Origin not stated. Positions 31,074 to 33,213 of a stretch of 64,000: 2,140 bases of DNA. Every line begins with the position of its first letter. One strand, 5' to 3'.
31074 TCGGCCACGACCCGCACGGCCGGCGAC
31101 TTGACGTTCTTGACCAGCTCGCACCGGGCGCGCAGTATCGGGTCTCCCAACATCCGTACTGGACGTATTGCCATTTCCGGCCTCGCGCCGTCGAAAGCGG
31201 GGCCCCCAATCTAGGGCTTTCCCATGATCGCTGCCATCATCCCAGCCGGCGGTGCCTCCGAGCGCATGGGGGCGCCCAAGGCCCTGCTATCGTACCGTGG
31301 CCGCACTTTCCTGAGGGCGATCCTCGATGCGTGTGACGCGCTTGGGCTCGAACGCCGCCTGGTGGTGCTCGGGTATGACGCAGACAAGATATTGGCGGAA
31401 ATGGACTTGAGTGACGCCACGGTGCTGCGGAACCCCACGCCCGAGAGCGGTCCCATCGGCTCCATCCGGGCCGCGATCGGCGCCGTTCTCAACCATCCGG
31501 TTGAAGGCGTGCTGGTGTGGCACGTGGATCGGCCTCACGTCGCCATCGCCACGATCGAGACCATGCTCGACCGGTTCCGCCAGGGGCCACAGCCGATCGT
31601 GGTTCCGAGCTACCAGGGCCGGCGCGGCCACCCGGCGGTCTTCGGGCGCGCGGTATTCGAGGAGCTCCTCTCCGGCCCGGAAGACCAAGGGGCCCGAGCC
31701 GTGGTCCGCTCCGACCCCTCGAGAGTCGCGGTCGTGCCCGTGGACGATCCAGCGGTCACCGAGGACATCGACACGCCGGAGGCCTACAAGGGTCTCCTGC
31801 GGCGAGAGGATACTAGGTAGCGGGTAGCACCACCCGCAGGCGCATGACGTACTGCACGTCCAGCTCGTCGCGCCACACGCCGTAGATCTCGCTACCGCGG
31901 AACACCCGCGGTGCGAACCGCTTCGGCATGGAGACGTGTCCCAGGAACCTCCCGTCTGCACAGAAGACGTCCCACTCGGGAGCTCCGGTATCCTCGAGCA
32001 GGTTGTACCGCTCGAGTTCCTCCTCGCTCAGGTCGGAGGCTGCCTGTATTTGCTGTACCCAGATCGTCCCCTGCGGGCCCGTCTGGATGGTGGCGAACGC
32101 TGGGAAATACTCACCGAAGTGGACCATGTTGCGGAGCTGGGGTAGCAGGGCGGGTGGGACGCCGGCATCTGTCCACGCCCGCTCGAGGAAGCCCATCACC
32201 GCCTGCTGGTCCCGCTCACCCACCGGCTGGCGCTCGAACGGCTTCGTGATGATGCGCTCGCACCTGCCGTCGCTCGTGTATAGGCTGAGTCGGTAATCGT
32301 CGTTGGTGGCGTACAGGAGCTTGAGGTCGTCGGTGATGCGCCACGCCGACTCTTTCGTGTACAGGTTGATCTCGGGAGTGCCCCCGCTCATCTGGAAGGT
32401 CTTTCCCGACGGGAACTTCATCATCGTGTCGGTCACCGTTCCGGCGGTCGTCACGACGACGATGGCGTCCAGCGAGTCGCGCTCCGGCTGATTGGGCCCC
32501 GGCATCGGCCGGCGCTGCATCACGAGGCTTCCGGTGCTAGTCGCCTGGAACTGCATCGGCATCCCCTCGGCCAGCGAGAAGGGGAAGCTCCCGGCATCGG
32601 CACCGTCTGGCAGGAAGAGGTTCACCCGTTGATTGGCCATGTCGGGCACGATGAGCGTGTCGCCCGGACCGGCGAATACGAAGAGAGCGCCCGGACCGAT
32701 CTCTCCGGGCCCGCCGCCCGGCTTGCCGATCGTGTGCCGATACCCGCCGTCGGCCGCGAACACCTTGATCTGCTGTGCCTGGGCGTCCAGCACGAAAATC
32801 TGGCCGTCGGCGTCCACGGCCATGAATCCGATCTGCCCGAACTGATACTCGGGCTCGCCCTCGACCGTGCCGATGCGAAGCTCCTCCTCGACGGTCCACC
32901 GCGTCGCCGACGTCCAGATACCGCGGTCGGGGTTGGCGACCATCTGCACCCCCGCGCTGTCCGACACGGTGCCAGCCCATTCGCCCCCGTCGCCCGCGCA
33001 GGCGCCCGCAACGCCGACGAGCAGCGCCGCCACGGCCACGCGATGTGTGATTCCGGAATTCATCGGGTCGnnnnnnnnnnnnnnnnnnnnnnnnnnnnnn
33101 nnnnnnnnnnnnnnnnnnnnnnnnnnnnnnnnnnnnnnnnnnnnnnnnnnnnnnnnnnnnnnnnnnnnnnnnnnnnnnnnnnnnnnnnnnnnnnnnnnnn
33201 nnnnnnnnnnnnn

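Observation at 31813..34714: Unrecognised four-gene operon: duplicated polytopic membrane proteins + winged-helix regulator + lipoprotein beta-propeller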

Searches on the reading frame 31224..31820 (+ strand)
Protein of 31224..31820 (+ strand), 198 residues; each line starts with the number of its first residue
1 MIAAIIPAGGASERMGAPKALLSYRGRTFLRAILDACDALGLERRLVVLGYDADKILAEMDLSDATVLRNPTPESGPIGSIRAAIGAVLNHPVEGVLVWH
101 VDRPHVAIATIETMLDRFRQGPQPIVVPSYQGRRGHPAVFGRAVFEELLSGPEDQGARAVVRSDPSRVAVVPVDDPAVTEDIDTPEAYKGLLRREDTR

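Call 3: search_protein_families(library=pfam, proteins=[window:31224-31820:+], max_evalue=1)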
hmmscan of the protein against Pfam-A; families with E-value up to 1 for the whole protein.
window:31224-31820:+ (198 aa): 2 families
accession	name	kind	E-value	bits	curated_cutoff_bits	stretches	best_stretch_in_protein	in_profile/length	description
PF12804.13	NTP_transf_3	-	1.2e-36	126.8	27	1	4-164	1-157/160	MobA-like NTP transferase domain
PF01128.25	IspD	-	6.4e-05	23.3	27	1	2-123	1-122/221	2-C-methyl-D-erythritol 4-phosphate cytidylyltransferase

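Call 4: search_protein_families(library=ncbifam, proteins=[window:31224-31820:+], max_evalue=1)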
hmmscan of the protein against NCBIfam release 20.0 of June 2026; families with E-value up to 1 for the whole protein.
window:31224-31820:+ (198 aa): 28 families (the best 25 are shown)
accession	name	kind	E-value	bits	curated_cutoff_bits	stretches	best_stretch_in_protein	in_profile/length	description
TIGR03310.1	matur_MocA_YgfJ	equivalog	2e-44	151.8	186.45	1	4-189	2-186/188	molybdenum cofactor cytidylyltransferase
NF045665.1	NTPtran_DVU1551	equivalog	5.1e-40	137.6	315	1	2-196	1-194/359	DVU_1551 family NTP transferase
NF045782.1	NicBOxredNboR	equivalog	7e-25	87.9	260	1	3-189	10-203/206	nicotine blue oxidoreductase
TIGR03202.1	pucB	equivalog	3.5e-19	69.3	235.05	1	2-188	1-192/192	xanthine dehydrogenase accessory protein PucB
NF001457.0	PRK00317.1-3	equivalog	3.8e-12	46.1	164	1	2-137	2-132/200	molybdenum cofactor guanylyltransferase MobA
NF002741.0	PRK02726.1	equivalog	3.9e-09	36.4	179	1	2-126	8-126/200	molybdenum cofactor guanylyltransferase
NF010933.0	PRK14353.1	equivalog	6.8e-09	34.8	505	1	2-146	6-149/453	bifunctional UDP-N-acetylglucosamine diphosphorylase/glucosamine-1-phosphate N-acetyltransferase GlmU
NF010932.0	PRK14352.1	equivalog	9.1e-09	34.5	611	1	2-130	7-138/488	bifunctional UDP-N-acetylglucosamine diphosphorylase/glucosamine-1-phosphate N-acetyltransferase GlmU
NF001855.0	PRK00576.1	equivalog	1.9e-08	34.2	205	1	2-150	7-150/197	molybdenum cofactor guanylyltransferase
TIGR02665.1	molyb_mobA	equivalog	3.3e-08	33.8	151.85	1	2-139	1-133/186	molybdenum cofactor guanylyltransferase MobA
TIGR01173.1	glmU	equivalog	4.9e-08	32.2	366.85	1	3-145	2-140/452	bifunctional UDP-N-acetylglucosamine diphosphorylase/glucosamine-1-phosphate N-acetyltransferase GlmU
NF010940.0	PRK14360.1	equivalog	1.8e-07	30.1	602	1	2-143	2-142/452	bifunctional UDP-N-acetylglucosamine diphosphorylase/glucosamine-1-phosphate N-acetyltransferase GlmU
NF010936.0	PRK14356.1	equivalog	2.9e-07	29.8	666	1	3-144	7-145/456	bifunctional UDP-N-acetylglucosamine diphosphorylase/glucosamine-1-phosphate N-acetyltransferase GlmU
NF011056.0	PRK14489.1-1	equivalog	7.9e-07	28.5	379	1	2-132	6-125/363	bifunctional molybdenum cofactor guanylyltransferase MobA/molybdopterin-guanine dinucleotide biosynthesis adaptor protein MobB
TIGR00453.1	ispD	equivalog_domain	1.7e-06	27.7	181.3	1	4-126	2-125/219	2-C-methyl-D-erythritol 4-phosphate cytidylyltransferase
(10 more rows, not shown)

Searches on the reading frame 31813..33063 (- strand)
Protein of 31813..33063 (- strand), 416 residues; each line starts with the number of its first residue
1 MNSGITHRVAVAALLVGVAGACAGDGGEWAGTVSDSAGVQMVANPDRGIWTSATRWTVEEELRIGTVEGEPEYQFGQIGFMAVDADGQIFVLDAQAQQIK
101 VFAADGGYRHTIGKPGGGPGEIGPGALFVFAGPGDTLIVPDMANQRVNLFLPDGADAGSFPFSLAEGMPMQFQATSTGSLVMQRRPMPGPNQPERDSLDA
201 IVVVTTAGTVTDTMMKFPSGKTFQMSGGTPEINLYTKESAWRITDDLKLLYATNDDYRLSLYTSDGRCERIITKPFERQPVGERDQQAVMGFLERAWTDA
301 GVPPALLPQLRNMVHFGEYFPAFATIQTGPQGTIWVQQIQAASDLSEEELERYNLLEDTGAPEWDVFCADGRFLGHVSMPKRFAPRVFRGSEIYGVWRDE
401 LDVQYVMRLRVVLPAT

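Call 3: search_protein_families(library=pfam, proteins=[window:31813-33063:-], max_evalue=1)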
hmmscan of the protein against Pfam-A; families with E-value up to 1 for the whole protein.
window:31813-33063:- (416 aa): 2 families
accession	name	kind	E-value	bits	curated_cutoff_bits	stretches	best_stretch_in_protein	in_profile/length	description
PF17170.10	DUF5128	-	1.3e-05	25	22.9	1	84-121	51-88/321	6-bladed beta-propeller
PF01436.27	NHL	-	0.053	14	20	1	79-102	5-28/28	NHL repeat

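Call 4: search_protein_families(library=ncbifam, proteins=[window:31813-33063:-], max_evalue=1)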
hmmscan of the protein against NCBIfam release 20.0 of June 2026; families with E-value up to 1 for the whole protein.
window:31813-33063:- (416 aa): 2 families
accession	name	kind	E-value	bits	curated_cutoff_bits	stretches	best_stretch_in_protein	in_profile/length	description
NF035926.1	scyF_NHL_VPEP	equivalog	3.1e-07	29.9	350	1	73-156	150-232/376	scytonemin biosynthesis PEP-CTERM protein ScyF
NF047780.1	LIC12708_fam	subfamily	0.043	12.7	150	1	72-102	116-146/391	LIC_12708 family protein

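Call 47: search_solved_structures(query=window:31813-33063:-, max_evalue=1)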
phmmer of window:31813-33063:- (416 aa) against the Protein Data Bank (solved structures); distinct sequences matched with E-value up to 1: 13.
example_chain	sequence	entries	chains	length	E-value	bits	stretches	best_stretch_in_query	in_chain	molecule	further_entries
8j72_A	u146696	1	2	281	1.1e-15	60.9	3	68-150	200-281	E3 ubiquitin-protein ligase TRIM71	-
6d69_A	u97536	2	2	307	5.7e-15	58.5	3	68-150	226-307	NHL Repeat Region of D. melanogaster Thin | Thin, isoform D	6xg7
7qrx_A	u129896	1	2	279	6.2e-15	58.4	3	70-154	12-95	E3 ubiquitin-protein ligase TRIM71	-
9jur_A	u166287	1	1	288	7.3e-15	58.1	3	69-154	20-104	E3 ubiquitin-protein ligase TRIM71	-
7b2r_A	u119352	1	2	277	9.1e-14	54.5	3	62-155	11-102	Tripartite motif-containing protein 2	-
7qrv_A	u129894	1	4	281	9.8e-14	54.4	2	62-155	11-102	Tripartite motif-containing protein 2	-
7b96_A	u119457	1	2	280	1.3e-13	54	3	63-155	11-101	Isoform 2 of Tripartite motif-containing protein 2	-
7qrw_A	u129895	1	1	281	3.5e-13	52.6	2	62-155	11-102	Isoform 4 of Tripartite motif-containing protein 3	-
6fpt_A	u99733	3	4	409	2.7e-12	49.7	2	68-155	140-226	E3 ubiquitin-protein ligase TRIM71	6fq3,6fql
4zlr_A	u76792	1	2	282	4.6e-06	29.1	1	70-152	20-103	Brain tumor protein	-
1q7f_A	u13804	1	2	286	4.9e-06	29.1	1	69-152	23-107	brain tumor CG10719-PA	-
5ex7_A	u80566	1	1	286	4.9e-06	29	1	69-152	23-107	Brain tumor protein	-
5zzb_A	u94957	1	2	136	0.75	12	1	34-149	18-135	Uncharacterized protein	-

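Call 60: search_protein_families(library=padloc, proteins=[window:31813-33063:-], max_evalue=0.1)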
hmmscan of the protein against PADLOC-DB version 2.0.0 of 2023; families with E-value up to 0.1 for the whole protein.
window:31813-33063:- (416 aa): 0 families

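Call 61: search_protein_families(library=phrogs, proteins=[window:31813-33063:-], max_evalue=0.1)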
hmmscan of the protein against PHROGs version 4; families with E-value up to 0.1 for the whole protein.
window:31813-33063:- (416 aa): 0 families
